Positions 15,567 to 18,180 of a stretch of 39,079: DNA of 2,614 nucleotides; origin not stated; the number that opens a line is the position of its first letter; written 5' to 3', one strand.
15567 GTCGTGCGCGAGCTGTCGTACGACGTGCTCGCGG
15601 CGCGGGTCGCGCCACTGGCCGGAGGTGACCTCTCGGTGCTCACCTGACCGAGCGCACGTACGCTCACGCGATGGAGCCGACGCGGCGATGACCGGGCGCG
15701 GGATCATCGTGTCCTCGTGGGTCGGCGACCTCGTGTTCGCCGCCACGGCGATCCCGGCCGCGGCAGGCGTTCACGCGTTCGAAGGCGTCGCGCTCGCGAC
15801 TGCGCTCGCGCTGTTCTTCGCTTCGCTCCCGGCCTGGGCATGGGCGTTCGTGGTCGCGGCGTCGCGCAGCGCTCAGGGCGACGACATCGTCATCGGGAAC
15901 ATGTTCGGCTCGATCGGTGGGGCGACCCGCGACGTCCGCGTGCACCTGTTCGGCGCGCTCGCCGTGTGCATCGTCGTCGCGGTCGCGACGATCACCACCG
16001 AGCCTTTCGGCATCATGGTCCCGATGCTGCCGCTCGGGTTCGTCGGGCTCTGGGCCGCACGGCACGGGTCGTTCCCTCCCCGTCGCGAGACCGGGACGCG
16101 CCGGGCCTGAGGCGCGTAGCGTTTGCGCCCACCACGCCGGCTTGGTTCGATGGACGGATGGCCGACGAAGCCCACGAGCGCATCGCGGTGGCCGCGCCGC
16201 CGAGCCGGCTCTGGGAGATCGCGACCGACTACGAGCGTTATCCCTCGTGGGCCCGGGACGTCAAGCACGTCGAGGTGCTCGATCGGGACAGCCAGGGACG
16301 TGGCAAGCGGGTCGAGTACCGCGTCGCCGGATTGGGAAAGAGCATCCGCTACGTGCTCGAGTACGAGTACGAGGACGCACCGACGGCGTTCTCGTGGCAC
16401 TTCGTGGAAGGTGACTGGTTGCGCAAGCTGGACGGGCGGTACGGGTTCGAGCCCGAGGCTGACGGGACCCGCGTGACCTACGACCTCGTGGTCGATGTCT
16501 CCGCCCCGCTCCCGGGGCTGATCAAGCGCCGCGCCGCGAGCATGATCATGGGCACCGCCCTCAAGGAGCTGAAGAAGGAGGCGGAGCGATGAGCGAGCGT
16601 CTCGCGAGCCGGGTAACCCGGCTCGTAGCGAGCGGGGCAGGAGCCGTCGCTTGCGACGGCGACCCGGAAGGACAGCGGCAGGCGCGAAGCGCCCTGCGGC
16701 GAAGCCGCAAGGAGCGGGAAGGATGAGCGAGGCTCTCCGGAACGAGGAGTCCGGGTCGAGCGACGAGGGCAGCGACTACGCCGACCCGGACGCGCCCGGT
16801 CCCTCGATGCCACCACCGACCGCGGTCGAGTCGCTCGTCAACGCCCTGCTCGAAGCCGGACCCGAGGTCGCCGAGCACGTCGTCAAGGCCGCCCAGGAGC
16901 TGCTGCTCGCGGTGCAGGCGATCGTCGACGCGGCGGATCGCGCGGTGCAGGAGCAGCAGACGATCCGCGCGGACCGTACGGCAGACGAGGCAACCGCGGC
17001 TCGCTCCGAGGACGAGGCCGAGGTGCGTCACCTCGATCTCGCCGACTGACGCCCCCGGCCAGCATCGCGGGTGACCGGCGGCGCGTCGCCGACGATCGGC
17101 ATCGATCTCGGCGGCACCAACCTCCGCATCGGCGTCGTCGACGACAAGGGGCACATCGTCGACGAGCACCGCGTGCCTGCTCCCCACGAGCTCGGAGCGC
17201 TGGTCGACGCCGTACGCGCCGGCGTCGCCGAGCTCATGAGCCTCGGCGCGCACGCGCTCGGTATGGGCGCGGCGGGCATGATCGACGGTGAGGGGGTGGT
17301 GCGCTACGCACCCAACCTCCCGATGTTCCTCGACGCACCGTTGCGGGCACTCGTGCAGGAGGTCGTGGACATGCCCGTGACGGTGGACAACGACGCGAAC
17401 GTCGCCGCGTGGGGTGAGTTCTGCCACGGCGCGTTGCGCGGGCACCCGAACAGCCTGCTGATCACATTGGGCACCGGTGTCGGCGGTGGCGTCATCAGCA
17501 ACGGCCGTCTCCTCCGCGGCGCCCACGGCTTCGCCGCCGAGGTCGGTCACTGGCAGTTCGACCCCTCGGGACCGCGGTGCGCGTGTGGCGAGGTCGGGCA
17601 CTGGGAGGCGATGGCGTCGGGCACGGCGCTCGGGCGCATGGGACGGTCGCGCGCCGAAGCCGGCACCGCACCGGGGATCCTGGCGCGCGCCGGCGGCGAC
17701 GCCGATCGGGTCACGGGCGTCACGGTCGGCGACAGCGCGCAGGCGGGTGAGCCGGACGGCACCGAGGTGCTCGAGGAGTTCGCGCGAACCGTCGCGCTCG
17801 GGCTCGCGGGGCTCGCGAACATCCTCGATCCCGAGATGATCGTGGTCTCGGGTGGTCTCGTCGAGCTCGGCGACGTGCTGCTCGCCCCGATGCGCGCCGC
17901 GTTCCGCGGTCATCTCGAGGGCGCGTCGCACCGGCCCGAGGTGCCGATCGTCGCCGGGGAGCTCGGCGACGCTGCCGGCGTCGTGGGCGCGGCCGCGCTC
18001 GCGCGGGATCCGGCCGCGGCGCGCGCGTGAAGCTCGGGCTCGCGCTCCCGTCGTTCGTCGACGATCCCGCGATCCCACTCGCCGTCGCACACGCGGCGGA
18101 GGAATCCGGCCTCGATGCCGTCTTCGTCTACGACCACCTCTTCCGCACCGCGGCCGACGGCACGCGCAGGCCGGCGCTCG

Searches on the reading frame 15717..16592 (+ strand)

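Call 81: search_protein_families(library=pfam, max_evalue=0.001, proteins=[window:15717-16592:+])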
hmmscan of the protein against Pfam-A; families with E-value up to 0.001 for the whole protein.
window:15717-16592:+ (291 aa): 3 families
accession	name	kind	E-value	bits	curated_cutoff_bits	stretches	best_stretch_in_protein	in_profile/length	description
PF10604.15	Polyketide_cyc2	-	6.4e-19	69.1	27.4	1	153-290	5-142/142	Polyketide cyclase / dehydrase and lipid transport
PF03364.25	Polyketide_cyc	-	6.8e-14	52.7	23.4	1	158-282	1-122/126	Polyketide cyclase / dehydrase and lipid transport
PF08327.17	AHSA1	-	0.00025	21.7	22.1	1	159-257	1-96/125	Activator of Hsp90 ATPase homolog 1-like protein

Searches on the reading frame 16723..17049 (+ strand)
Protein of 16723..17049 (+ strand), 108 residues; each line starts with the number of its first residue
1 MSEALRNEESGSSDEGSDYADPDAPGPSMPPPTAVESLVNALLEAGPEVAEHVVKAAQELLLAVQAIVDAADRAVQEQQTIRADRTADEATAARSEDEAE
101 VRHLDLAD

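Call 81: search_protein_families(library=pfam, max_evalue=0.001, proteins=[window:16723-17049:+])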
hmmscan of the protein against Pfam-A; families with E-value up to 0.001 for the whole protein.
window:16723-17049:+ (108 aa): 1 family
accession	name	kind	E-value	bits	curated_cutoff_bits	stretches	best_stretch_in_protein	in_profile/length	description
PF17230.7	DUF5304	-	0.00014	22.7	26.8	1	36-106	74-142/143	Family of unknown function (DUF5304)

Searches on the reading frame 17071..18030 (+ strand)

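Call 81: search_protein_families(library=pfam, max_evalue=0.001, proteins=[window:17071-18030:+])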
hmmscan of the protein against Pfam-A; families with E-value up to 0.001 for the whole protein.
window:17071-18030:+ (319 aa): 1 family
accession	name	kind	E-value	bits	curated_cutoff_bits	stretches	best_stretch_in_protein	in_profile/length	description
PF00480.26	ROK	-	5.1e-69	233.5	22.9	1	8-313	1-293/294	ROK family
